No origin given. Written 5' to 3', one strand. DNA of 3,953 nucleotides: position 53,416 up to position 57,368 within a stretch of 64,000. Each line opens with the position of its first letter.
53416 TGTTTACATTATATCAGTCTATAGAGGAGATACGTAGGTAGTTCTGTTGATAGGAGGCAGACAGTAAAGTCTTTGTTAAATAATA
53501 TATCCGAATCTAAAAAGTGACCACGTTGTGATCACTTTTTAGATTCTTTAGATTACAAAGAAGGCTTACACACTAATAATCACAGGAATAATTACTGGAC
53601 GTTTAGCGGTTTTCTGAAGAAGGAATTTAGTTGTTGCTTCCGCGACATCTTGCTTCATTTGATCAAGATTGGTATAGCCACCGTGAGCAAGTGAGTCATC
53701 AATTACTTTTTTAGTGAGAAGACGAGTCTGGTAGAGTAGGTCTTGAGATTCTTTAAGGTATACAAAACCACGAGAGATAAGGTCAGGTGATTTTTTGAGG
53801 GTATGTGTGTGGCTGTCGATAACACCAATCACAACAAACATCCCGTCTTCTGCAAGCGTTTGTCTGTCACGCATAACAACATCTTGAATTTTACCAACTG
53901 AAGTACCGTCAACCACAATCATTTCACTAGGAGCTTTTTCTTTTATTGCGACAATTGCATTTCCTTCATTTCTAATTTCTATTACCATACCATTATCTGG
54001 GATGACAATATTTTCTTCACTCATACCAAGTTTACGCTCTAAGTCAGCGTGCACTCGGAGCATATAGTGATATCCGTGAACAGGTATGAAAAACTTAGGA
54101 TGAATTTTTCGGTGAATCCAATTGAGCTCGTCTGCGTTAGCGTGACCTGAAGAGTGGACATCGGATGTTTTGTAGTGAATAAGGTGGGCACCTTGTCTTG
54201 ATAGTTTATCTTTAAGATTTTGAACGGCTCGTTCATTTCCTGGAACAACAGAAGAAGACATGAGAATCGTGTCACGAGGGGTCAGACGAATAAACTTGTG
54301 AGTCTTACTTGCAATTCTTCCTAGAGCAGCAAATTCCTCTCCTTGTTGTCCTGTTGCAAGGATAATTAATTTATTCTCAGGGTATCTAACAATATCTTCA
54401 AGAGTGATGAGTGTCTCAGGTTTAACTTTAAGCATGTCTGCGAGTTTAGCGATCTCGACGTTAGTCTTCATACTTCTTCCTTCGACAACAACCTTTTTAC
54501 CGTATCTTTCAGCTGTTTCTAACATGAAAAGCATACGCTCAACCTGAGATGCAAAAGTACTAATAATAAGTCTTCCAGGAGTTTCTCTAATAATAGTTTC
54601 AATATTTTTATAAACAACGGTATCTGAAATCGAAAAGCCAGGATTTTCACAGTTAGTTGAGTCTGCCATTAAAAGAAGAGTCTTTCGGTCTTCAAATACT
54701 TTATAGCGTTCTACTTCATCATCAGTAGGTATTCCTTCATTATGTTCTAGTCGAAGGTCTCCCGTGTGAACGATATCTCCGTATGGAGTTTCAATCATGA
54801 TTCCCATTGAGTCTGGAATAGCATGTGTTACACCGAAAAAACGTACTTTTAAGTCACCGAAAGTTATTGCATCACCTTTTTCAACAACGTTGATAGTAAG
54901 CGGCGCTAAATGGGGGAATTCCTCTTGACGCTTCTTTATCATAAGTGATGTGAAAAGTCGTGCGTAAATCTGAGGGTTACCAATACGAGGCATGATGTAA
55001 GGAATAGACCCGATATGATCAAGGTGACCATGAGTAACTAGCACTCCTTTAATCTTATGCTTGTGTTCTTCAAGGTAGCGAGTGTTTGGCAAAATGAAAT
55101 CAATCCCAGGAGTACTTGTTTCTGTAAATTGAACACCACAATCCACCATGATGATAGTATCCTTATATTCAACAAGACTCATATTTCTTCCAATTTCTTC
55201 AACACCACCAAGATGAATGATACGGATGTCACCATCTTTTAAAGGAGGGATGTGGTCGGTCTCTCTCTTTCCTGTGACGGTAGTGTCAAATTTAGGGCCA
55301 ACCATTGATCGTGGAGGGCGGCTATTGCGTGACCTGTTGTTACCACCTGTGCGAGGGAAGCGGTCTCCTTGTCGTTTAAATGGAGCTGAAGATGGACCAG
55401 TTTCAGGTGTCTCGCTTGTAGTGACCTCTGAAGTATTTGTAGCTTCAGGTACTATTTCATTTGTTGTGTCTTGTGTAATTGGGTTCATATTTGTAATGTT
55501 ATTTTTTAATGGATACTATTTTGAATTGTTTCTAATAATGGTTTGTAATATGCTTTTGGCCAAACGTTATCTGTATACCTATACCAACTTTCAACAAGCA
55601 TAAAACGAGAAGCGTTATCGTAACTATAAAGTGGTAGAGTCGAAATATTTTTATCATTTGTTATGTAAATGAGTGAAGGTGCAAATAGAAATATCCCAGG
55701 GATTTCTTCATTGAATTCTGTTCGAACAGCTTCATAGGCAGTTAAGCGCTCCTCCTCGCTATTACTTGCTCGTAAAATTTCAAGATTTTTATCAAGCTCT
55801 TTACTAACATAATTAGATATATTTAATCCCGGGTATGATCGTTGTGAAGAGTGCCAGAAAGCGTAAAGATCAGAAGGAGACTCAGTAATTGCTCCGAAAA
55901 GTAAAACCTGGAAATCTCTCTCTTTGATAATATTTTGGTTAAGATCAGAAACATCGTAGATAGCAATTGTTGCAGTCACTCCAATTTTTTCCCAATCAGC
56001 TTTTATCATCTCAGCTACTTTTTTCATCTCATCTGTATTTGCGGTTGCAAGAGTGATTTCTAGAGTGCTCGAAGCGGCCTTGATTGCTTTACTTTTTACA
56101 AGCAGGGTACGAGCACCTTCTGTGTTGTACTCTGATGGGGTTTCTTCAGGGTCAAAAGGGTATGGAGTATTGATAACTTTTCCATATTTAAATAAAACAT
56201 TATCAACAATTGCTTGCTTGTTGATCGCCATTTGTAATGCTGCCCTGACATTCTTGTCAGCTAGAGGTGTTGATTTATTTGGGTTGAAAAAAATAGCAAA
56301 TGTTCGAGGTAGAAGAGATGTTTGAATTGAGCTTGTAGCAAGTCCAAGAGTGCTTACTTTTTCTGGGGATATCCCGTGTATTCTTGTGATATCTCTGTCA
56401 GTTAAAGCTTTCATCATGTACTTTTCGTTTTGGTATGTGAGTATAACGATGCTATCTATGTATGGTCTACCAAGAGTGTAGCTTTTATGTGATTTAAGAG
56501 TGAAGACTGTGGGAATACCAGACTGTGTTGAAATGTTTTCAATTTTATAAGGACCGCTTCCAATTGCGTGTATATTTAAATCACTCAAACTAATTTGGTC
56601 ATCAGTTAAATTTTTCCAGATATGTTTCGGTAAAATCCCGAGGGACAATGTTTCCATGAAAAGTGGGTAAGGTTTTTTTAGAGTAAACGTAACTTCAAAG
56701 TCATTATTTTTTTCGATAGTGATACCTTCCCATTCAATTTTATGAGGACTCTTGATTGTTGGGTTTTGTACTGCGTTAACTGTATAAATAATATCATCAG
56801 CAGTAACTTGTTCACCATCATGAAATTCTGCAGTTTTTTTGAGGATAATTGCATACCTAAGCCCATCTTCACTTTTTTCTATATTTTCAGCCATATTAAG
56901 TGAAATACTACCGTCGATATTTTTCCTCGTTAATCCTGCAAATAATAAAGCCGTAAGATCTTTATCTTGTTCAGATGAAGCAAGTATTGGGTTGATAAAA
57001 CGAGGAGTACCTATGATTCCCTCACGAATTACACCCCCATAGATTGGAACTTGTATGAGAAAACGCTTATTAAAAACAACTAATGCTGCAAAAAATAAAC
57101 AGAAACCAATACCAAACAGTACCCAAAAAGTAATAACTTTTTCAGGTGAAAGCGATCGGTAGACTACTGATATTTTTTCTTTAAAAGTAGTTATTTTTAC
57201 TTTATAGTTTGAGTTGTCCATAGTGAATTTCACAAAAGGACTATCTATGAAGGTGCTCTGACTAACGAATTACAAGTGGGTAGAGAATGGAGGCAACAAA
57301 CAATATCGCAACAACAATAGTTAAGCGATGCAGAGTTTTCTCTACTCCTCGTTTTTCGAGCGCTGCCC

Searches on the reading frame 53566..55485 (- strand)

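Call 90: search_protein_families(library=pfam, proteins=[window:53566-55485:-], max_evalue=0.00001)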
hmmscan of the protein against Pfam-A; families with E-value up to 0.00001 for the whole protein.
window:53566-55485:- (639 aa): 5 families
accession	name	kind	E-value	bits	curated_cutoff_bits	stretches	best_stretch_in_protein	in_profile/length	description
PF22505.1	RNase_J_b_CASP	-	1.5e-39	135.1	27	1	304-428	2-126/126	Ribonuclease J, beta-CASP domain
PF17770.6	RNase_J_C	-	1.6e-23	84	23.8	1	537-639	1-102/102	Ribonuclease J C-terminal domain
PF00753.33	Lactamase_B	-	1.2e-15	58.4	22.7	1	99-255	5-161/196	Metallo-beta-lactamase superfamily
PF12706.13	Lactamase_B_2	-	5.8e-12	46.1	27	1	112-246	3-145/200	Beta-lactamase superfamily domain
PF07521.17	RMMBL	-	2e-06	28.1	21.6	0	439-494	7-61/63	Zn-dependent metallo-hydrolase RNA specificity domain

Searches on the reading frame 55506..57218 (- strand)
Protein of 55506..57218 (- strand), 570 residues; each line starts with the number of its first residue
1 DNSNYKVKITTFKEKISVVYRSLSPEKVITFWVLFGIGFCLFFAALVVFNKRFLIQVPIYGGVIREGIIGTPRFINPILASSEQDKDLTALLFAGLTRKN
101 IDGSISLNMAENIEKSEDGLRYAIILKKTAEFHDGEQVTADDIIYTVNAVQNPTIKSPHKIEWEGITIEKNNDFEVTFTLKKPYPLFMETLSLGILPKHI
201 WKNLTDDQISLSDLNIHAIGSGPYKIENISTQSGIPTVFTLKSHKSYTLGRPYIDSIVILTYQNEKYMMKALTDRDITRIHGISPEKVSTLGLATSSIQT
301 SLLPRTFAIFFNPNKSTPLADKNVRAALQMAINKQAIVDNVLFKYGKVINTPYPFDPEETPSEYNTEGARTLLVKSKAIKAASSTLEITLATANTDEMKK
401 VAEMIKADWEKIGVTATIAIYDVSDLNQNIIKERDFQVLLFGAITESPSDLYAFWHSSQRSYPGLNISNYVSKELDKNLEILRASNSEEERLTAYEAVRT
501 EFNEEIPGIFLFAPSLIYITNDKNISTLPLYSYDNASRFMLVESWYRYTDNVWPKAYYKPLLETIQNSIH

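Call 90: search_protein_families(library=pfam, proteins=[window:55506-57218:-], max_evalue=0.00001)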
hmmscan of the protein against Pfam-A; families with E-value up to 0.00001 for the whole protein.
window:55506-57218:- (570 aa): 1 family
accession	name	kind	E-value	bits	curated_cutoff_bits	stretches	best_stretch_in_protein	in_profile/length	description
PF00496.27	SBP_bac_5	-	1.8e-62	212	32.4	1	107-457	4-360/368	Bacterial extracellular solute-binding proteins, family 5 Middle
